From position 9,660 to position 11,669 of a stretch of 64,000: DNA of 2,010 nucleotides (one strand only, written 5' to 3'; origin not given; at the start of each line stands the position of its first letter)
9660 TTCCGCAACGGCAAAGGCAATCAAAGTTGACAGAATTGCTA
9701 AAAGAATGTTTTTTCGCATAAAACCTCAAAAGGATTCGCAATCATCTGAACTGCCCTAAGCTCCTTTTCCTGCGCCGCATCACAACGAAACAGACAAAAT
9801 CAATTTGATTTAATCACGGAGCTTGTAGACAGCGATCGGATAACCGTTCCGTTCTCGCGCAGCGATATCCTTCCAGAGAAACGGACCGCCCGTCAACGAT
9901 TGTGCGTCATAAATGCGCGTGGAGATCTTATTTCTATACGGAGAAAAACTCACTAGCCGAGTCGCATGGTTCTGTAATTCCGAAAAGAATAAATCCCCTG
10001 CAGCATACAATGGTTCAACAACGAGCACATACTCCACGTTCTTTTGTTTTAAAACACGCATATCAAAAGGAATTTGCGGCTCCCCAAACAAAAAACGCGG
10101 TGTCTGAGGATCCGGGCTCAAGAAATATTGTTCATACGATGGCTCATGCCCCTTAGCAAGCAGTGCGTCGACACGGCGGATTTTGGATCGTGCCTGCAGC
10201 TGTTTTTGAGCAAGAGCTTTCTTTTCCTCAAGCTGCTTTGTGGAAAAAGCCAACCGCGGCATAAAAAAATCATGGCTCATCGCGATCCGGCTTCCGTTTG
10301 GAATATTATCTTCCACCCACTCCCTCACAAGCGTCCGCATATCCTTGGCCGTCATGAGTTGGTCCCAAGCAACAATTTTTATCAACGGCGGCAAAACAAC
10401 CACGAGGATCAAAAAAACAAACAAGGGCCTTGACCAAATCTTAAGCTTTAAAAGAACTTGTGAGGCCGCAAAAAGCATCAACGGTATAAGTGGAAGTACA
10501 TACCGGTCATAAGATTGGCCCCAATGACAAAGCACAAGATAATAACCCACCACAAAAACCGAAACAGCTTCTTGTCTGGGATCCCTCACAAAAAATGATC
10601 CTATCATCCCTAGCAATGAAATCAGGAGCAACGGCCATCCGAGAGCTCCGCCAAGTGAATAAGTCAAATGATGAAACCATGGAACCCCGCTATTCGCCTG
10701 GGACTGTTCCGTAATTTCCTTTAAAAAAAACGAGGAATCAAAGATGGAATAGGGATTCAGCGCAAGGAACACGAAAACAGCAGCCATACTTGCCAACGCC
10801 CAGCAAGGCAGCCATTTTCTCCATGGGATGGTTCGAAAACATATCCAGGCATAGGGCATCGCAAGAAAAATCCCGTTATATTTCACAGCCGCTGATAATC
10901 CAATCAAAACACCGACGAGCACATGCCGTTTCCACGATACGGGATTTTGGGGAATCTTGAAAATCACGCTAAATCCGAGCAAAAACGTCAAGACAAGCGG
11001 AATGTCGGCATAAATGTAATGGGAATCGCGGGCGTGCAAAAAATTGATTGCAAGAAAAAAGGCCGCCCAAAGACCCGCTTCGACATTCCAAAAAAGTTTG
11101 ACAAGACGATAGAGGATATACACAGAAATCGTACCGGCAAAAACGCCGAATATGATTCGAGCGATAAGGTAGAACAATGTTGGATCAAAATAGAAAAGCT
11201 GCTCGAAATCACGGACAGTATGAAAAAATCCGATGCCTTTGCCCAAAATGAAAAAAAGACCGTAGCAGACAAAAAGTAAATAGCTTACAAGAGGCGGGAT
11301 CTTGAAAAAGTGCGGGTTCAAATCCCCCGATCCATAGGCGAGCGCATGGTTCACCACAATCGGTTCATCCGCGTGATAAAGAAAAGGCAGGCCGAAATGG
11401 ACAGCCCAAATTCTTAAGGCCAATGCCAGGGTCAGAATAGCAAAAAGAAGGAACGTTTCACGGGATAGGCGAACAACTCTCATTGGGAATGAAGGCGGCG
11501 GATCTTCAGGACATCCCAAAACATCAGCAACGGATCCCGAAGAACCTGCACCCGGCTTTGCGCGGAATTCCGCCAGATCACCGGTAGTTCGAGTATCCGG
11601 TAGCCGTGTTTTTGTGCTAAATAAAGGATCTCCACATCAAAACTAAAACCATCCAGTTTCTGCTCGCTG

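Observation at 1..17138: Envelope glycan locus with four GT-C membrane glycosyltransferases, two polyprenyl-P-sugar synthases, and an Ara4N-like but incomplete gene set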

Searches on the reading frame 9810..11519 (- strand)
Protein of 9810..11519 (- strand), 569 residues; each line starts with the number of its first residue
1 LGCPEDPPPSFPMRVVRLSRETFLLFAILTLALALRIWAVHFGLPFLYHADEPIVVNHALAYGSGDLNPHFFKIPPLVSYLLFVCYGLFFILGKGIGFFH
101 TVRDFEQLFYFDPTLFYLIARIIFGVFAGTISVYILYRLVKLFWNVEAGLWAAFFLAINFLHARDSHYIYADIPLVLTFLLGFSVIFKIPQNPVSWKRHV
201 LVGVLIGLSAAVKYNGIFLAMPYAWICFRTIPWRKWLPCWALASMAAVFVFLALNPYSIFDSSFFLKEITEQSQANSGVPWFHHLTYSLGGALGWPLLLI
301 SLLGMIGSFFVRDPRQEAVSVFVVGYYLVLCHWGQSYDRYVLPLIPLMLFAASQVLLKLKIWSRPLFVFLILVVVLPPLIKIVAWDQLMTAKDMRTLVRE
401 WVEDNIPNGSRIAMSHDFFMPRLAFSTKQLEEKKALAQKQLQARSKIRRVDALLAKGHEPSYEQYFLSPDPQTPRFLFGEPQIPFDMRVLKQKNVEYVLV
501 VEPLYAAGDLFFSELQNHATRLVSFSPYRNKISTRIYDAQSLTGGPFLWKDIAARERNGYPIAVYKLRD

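Call 3: search_protein_families(library=pfam, proteins=[window:9810-11519:-])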
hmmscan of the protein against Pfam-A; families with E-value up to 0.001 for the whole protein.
window:9810-11519:- (569 aa): 1 family
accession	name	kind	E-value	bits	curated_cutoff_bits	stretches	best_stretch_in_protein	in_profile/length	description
PF13231.12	PMT_2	-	4.1e-07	30.8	26.1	1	122-254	25-154/160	Dolichyl-phosphate-mannose-protein mannosyltransferase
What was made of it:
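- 9810..11483 (-): GTC557, a GT-C glycosyltransferase of PMT/PMT_2 type with an invariant YHADEP loop motif (D39, E40). PMT_2 30.8 bits against a cut-off of 26.1 (call 3).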

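Call 9: search_protein_families(library=ncbifam, proteins=[window:9810-11519:-], max_evalue=0.01)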
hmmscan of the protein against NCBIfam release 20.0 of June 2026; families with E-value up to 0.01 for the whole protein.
window:9810-11519:- (569 aa): 2 families
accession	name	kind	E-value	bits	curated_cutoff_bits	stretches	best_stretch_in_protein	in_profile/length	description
TIGR04143.1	VPxxxP_CTERM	domain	0.0037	17.1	30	1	296-312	6-22/25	VPXXXP-CTERM sorting domain-containing protein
NF047440.1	LA3751_2_3_fam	subfamily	0.0072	15.2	200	0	123-387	103-388/460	LA_3751/LA_3752 family putative glycosyltransferase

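Call 15: search_solved_structures(query=window:9810-11519:-, max_evalue=1)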
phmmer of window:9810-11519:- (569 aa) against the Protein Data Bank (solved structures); distinct sequences matched with E-value up to 1: 0.

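Call 20: search_protein_families(library=pfam, proteins=[window:9810-11519:-], max_evalue=10)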
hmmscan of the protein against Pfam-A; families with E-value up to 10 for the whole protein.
window:9810-11519:- (569 aa): 2 families
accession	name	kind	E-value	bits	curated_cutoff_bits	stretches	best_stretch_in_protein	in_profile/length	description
PF13231.12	PMT_2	-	4.1e-07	30.8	26.1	1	122-254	25-154/160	Dolichyl-phosphate-mannose-protein mannosyltransferase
PF13273.12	DUF4064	-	0.015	15.9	32.1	1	246-318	16-88/102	Protein of unknown function (DUF4064)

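Call 34: find_homologous_proteins(query=window:9810-11483:-)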
Query window:9810-11483:- (557 aa): 452 proteins with E <= 0.001 among 8000 candidates; the best 120 are listed.
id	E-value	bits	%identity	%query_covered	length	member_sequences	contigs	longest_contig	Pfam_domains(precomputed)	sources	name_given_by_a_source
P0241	0.0e+0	1256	99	100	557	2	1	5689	PF02366.25,PF13231.13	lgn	-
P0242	7.8e-250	849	65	100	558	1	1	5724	PF02366.25,PF13231.13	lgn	-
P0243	1.5e-235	801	61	100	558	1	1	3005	PF02366.25,PF13231.13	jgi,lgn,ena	-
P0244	9.2e-232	789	61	100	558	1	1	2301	PF02366.25,PF13231.13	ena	-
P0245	9.7e-232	789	60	100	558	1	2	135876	PF02366.25,PF13231.13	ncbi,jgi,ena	ncbi:MAG: phospholipid carrier-dependent glycosyltransferase [Candidatus Omnitrophota bacterium]|jgi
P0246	3.8e-230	784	61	100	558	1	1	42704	PF02366.25,PF13231.13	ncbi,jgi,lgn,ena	ncbi:MAG: phospholipid carrier-dependent glycosyltransferase [Candidatus Omnitrophota bacterium]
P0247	7.6e-230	783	60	100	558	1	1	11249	PF02366.25,PF13231.13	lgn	-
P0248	1.9e-229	781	60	100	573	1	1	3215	PF02366.25,PF13231.13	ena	-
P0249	5.9e-229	780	60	100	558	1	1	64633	PF02366.25,PF13231.13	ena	-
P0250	6.2e-229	780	60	100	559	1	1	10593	PF02366.25,PF13231.13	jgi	-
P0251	5.5e-228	776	60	100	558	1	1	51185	PF02366.25,PF13231.13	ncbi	ncbi:MAG: glycosyltransferase family 39 protein [Candidatus Omnitrophota bacterium]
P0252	1.1e-226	772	60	100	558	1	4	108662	PF02366.25,PF13231.13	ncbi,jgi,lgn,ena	jgi:hypothetical protein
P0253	3.5e-226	770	61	100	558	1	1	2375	PF02366.25,PF13231.13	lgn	-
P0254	1.1e-225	769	61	100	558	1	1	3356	PF02366.25,PF13231.13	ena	-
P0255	6.4e-225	766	60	100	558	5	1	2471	PF02366.25,PF13231.13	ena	-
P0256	7.9e-225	766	60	100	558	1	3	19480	PF02366.25,PF13231.13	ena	-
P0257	1.3e-224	765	59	100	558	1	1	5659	PF02366.25,PF13231.13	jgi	jgi:4-amino-4-deoxy-L-arabinose transferase-like glycosyltransferase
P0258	2.0e-224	765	59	100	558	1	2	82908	PF02366.25,PF13231.13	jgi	jgi:hypothetical protein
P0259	4.0e-224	764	59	100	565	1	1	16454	PF02366.25,PF13231.13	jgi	jgi:hypothetical protein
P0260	1.7e-223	762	59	100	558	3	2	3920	PF02366.25,PF13231.13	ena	-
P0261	2.7e-223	761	59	100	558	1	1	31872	PF02366.25,PF13231.13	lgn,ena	-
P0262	4.1e-222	757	59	100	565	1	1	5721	PF02366.25,PF13231.13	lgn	-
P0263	8.6e-222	756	59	100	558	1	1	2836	PF02366.25,PF13231.13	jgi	jgi:hypothetical protein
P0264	1.0e-221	756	59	100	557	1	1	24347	PF02366.25,PF13231.13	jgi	-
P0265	1.8e-220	752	58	100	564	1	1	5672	PF02366.25,PF13231.13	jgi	-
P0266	4.4e-220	750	59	100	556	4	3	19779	PF02366.25,PF13231.13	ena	-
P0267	4.2e-219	747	56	100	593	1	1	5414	PF02366.25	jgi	jgi:4-amino-4-deoxy-L-arabinose transferase-like glycosyltransferase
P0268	5.9e-219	747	58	100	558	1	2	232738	PF02366.25,PF13231.13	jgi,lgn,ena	-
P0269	7.6e-218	743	57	100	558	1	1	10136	PF02366.25,PF13231.13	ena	-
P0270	2.7e-217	741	57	100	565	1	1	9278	PF02366.25,PF13231.13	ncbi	-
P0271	9.2e-217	739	58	100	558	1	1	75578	PF13231.13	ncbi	ncbi:MAG: glycosyltransferase family 39 protein [Candidatus Omnitrophota bacterium]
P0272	2.2e-216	738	57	99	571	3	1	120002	PF02366.25,PF13231.13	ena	-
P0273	1.3e-215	736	57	99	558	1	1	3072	PF02366.25,PF13231.13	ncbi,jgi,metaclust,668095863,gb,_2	metaclust:\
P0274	1.4e-215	736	58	100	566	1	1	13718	PF02366.25,PF13231.13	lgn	-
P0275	3.3e-215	734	58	100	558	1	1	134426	PF13231.13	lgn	-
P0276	3.8e-215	734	57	100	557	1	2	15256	PF02366.25,PF13231.13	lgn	-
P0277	4.2e-215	734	58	98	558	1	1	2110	PF02366.25,PF13231.13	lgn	-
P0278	1.3e-214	732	57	100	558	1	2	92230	PF02366.25,PF13231.13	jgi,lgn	jgi:hypothetical protein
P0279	2.1e-214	732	57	100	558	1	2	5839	PF02366.25,PF13231.13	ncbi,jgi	jgi:hypothetical protein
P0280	7.9e-214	730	58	100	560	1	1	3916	PF02366.25,PF13231.13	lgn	-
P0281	9.5e-214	729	59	98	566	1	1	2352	PF02366.25,PF13231.13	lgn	-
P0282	1.3e-211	722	57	100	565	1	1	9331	PF02366.25,PF13231.13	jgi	jgi:hypothetical protein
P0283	1.3e-211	722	56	100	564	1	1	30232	PF02366.25,PF13231.13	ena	-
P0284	3.7e-211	721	56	100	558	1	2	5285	PF02366.25,PF13231.13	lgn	-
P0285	2.9e-209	715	57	99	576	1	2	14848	PF02366.25,PF13231.13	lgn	-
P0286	1.7e-207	709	55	100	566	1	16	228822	PF02366.25,PF13231.13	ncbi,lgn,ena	-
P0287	7.5e-207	707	55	99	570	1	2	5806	PF02366.25,PF13231.13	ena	-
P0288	2.2e-206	705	56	100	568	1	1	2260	PF02366.25,PF13231.13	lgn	-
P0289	1.6e-205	702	54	97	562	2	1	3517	PF02366.25,PF13231.13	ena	-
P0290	8.5e-204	697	56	100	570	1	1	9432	PF02366.25,PF13231.13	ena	-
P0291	9.4e-204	696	55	100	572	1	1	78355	PF02366.25,PF13231.13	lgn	-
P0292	1.8e-200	686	57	99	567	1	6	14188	PF02366.25,PF13231.13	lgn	-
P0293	3.9e-199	681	54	100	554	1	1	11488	PF02366.25,PF13231.13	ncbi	-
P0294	6.3e-192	657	51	100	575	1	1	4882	PF02366.25,PF13231.13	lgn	-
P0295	8.0e-191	654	52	100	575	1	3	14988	PF02366.25,PF13231.13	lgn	-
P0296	5.8e-188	644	52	99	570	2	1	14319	PF02366.25,PF13231.13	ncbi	-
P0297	2.0e-182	626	52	98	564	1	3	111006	PF02366.25,PF13231.13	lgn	-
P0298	2.0e-181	623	51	99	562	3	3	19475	PF02366.25,PF13231.13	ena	-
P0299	2.5e-172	593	51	99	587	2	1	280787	PF02366.25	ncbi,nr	ncbi:MAG TPA: glycosyltransferase family 87 protein [Candidatus Omnitrophota bacterium]|nr:glycosylt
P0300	3.4e-167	576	50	99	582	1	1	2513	PF02366.25,PF13231.13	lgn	-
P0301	1.0e-165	571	50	98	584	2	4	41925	PF02366.25,PF13231.13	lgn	-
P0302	7.7e-162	558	47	97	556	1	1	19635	PF02366.25,PF13231.13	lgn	-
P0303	4.4e-160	552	48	99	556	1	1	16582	PF02366.25,PF13231.13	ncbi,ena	-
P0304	3.3e-158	546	48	96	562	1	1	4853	PF02366.25,PF13231.13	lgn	-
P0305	4.7e-158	546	48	99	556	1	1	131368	PF02366.25,PF13231.13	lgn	-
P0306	4.7e-158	546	50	98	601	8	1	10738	PF02366.25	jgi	-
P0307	1.2e-157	544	47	96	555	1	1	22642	PF13231.13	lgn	-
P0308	1.2e-157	544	47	99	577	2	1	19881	PF13231.13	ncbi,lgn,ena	-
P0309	5.3e-157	542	47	99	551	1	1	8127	PF13231.13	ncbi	-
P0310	2.5e-156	540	47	98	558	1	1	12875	PF09594.17,PF02366.25,PF13231.13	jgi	jgi:hypothetical protein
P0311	1.4e-155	537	47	99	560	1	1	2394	PF02366.25,PF13231.13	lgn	-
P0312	2.0e-155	537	46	99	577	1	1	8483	PF02366.25,PF13231.13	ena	-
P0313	5.0e-155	536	48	98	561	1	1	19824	PF02366.25,PF13231.13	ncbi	-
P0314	3.0e-154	533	46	96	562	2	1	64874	PF02366.25,PF13231.13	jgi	-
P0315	3.4e-154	533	45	99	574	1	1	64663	PF02366.25,PF13231.13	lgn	-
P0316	4.2e-154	533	49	99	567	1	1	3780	PF02366.25,PF13231.13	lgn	-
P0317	1.3e-153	531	47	98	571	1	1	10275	PF13231.13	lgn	-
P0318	2.2e-153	530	48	96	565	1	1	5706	PF02366.25,PF13231.13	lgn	-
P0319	2.4e-153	530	47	97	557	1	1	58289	PF02366.25,PF13231.13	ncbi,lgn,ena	-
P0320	1.2e-152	528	47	98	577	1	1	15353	PF02366.25,PF13231.13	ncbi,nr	ncbi:MAG: glycosyltransferase family 39 protein [Candidatus Omnitrophica bacterium]|nr:glycosyltrans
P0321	2.4e-152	527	46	98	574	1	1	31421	PF02366.25,PF13231.13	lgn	-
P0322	3.4e-152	526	46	100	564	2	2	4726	PF02366.25,PF13231.13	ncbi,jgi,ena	-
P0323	5.3e-152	526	47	98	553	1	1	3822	PF02366.25,PF13231.13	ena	-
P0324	1.1e-151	524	48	96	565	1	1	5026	PF02366.25,PF13231.13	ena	-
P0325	1.3e-151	524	49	92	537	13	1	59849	PF02366.25,PF13231.13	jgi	-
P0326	2.7e-151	523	45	99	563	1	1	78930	PF02366.25,PF13231.13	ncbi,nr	ncbi:MAG: glycosyltransferase family 39 protein [Candidatus Omnitrophica bacterium]|nr:glycosyltrans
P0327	4.2e-151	523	45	100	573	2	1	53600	PF02366.25,PF13231.13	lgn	-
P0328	5.3e-151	522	47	97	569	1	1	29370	PF13231.13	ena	-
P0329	4.0e-150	519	47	97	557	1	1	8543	PF02366.25,PF13231.13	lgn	-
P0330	1.6e-149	517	48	98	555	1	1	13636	PF09594.17,PF02366.25,PF13231.13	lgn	-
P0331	1.8e-149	517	44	99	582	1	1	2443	PF13231.13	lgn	-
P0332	3.0e-149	516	46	99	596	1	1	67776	PF02366.25,PF13231.13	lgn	-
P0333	8.0e-149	515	46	97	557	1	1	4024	PF13231.13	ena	-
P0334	1.5e-148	514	46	99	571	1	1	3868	PF13231.13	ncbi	-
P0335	1.9e-148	514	47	95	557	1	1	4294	PF02366.25,PF13231.13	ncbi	-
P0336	3.7e-148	513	47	99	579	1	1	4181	PF02366.25,PF13231.13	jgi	-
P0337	4.8e-148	512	45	99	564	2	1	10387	PF02366.25,PF13231.13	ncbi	-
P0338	5.7e-148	512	45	99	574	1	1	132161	PF09594.17,PF02366.25,PF13231.13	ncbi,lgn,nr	ncbi:MAG: glycosyltransferase family 39 protein [Candidatus Omnitrophota bacterium]|nr:glycosyltrans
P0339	6.3e-148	512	47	97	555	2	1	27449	PF09594.17,PF02366.25,PF13231.13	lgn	-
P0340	2.5e-147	510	44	99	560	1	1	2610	PF02366.25,PF13231.13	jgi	jgi:hypothetical protein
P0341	1.2e-146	508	46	97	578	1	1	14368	PF02366.25,PF13231.13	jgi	-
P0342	1.4e-146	508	46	99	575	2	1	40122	PF02366.25,PF13231.13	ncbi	-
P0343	2.6e-146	507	45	98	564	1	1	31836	PF02366.25,PF13231.13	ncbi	-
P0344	3.2e-146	506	46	98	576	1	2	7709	PF02366.25,PF13231.13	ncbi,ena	-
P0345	5.4e-146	506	46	97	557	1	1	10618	PF02366.25,PF13231.13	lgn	-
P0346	8.2e-146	505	44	95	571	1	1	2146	PF02366.25,PF13231.13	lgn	-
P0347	1.8e-145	504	47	96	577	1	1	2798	PF02366.25,PF13231.13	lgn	-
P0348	2.0e-145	504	45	99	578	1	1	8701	PF02366.25,PF13231.13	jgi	-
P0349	4.3e-145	503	46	97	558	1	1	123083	PF02366.25,PF13231.13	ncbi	-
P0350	4.3e-145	503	45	98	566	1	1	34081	PF02366.25,PF13231.13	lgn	-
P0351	1.0e-144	502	45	98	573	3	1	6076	PF02366.25,PF13231.13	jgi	jgi:hypothetical protein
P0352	1.1e-144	501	46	98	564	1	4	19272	PF02366.25,PF13231.13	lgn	-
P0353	1.9e-144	501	46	96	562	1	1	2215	PF02366.25,PF13231.13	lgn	-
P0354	3.4e-144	500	44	96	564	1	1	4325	PF02366.25,PF13231.13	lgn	-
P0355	9.4e-144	498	45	99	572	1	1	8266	PF02366.25,PF13231.13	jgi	-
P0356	1.9e-143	497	45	98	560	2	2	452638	PF02366.25,PF13231.13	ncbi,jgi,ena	-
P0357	2.2e-143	497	45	98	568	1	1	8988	PF02366.25,PF13231.13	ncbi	-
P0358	4.2e-143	496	45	99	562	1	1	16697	PF02366.25,PF13231.13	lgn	-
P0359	5.6e-143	496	45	97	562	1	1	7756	PF02366.25,PF13231.13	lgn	-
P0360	8.0e-143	495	45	99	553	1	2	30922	PF02366.25,PF13231.13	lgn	-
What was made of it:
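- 9810..11483 (-): Family members carry PF02366 and PF13231 (call 34).
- Family members carry PF02366 PMT (calls 3, 34).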

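Call 37: search_solved_structures(query=A3, max_evalue=1)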
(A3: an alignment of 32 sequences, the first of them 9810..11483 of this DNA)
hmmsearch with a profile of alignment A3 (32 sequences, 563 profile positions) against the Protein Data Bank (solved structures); distinct sequences matched with E-value up to 1: 0.
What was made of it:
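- On Arn (Ara4N) lipid A modification pathway: There is no sequence-level PDB match (calls 15, 37).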

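Call 48: predict_structure(alignment_id=A3)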
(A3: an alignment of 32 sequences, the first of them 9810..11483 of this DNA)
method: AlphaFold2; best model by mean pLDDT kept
length: 557 residues; sequences in the alignment: 32
mean_pLDDT: 87.2   pTM: 0.88
mean pLDDT of the five models: 87.2, 87.0, 86.2, 85.6, 85.1
residues with pLDDT >= 90: 308; 70-90: 201; 50-70: 34; < 50: 14
segments of 3 or more residues with pLDDT < 50: 1-5, 33-39
pLDDT, mean of each block of 10 residues (from residue 1): 61 96 77 49 72 56 75 92 92 84 85 94 98 97 95 76 95 97 96 95 93 97 96 96 82 79 81 91 95 93 96 93 85 97 94 95 93 84 90 96 83 91 83 81 86 89 80 93 94 82 93 88 70 80 88 92
secondary structure, 60 per line:
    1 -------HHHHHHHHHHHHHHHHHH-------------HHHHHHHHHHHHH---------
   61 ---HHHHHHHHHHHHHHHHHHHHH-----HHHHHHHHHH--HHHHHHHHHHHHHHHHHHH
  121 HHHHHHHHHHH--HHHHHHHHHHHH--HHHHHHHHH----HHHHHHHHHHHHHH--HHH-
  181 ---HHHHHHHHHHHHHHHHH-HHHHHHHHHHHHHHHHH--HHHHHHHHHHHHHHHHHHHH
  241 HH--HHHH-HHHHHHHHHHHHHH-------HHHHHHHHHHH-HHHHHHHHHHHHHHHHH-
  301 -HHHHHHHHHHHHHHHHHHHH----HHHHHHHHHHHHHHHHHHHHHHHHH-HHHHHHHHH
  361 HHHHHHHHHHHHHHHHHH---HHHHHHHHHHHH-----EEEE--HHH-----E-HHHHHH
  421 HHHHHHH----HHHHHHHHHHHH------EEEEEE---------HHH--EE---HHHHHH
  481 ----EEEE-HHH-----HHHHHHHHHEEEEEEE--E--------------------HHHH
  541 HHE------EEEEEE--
elements in order: H8-25 H39-51 H64-84 H90-99 H102-131 H134-145 H148-156 H161-174 H184-200 H202-218 H221-242 H245-248 H250-263 H271-281 H283-299 H302-321 H326-350 H352-378 H382-393 E399-402 H415-427 H432-443 E450-455 H475-480 E485-488 H498-506 E507-513 H537-542 E550-555
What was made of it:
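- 9810..11483 (-): AF2 model pLDDT 87 (call 48).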

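Call 51: fold_search(model_id=the predicted structure, library=pdb)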
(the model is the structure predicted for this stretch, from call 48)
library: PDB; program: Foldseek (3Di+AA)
matches with E <= 10: 427; with E <= 0.001: 28
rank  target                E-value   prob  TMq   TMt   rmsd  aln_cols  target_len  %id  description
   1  8age_A                1.1e-08  1.00  0.50  0.45  12.2       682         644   14  Structure of yeast oligosaccharylransferase complex with acceptor peptide bound (released 2022-12-07)
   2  7oci_F                1.4e-08  1.00  0.48  0.43  13.9       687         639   14  Cryo-EM structure of yeast Ost6p containing oligosaccharyltransferase complex (released 2022-02-16)
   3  8b6l_I                3.6e-08  1.00  0.49  0.41  11.4       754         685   11  Subtomogram average of the human Sec61-TRAP-OSTA-translocon (released 2022-12-07)
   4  9n9j_I                1.6e-07  1.00  0.47  0.39  12.0       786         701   11  Structure of a GRP94 folding intermediate engaged with a CCDC134- and FKBP11-bound secretory translocon (released 2025-11-19)
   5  6ezn_F                2.1e-07  1.00  0.49  0.43  13.0       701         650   12  Cryo-EM structure of the yeast oligosaccharyltransferase (OST) complex (released 2018-01-17)
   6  9s6u_A                2.1e-07  1.00  0.53  0.54   8.6       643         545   10  Ternary cryo-EM structure of human ALG9 with Dol25-PP-GlcNAc2Man8, Dol25-P-Man and Fab (released 2026-03-18)
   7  8agb_A                2.2e-07  1.00  0.45  0.40  11.5       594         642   14  Structure of yeast oligosaccharylransferase complex with lipid-linked oligosaccharide bound (released 2022-12-07)
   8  6s7o_A                2.3e-07  1.00  0.50  0.44  12.5       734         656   12  Cryo-EM structure of human oligosaccharyltransferase complex OST-A (released 2019-12-18)
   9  9s6s_A                2.5e-07  1.00  0.52  0.53   8.4       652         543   11  Ternary cryo-EM structure of human ALG9 with Dol25-PP-GlcNAc2Man6, Dol25-P-Man and Fab (released 2026-03-18)
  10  6c26_A                2.5e-07  1.00  0.50  0.44  12.5       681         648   14  The Cryo-EM structure of a eukaryotic oligosaccharyl transferase complex (released 2018-01-31)
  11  8agc_A                4.0e-07  1.00  0.49  0.41  12.0       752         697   13  Structure of yeast oligosaccharylransferase complex with lipid-linked oligosaccharide and non-acceptor peptide bound (released 2022-12-07)
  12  6s7t_A                4.6e-07  1.00  0.43  0.36  12.2       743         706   11  Cryo-EM structure of human oligosaccharyltransferase complex OST-B (released 2019-12-18)
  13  8pn9_A                5.7e-07  1.00  0.50  0.43  12.4       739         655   11  Structure of human oligosaccharyltransferase OST-A complex bound to NGI-1 (released 2024-05-08)
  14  6ftg_5                5.7e-07  1.00  0.46  0.41  13.5       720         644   12  Subtomogram average of OST-containing ribosome-translocon complexes from canine rough microsomal membranes (released 2018-03-21)
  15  5f15                  6.8e-07  1.00  0.51  0.52  10.0       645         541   12  Crystal Structure of ArnT from Cupriavidus metallidurans bound to Undecaprenyl phosphate (released 2016-02-17)
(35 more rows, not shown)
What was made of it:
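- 9810..11483 (-): Foldseek matches: STT3 1e-8, ALG9/12, ArnT 7e-7 with TM 0.51-0.54 (call 51).
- On Arn (Ara4N) lipid A modification pathway: GTC557 matches the ArnT fold at TM about 0.52, but matches STT3 and ALG9/12 as well or better (call 51).
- Closest known: Arn pathway for lipid A aminoarabinose. Same: ArnT is among the significant fold matches (TM about 0.52, call 51).
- Fold matches include STT3, PglB, AglB and Pmt4, at least as strongly as ArnT (call 51).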
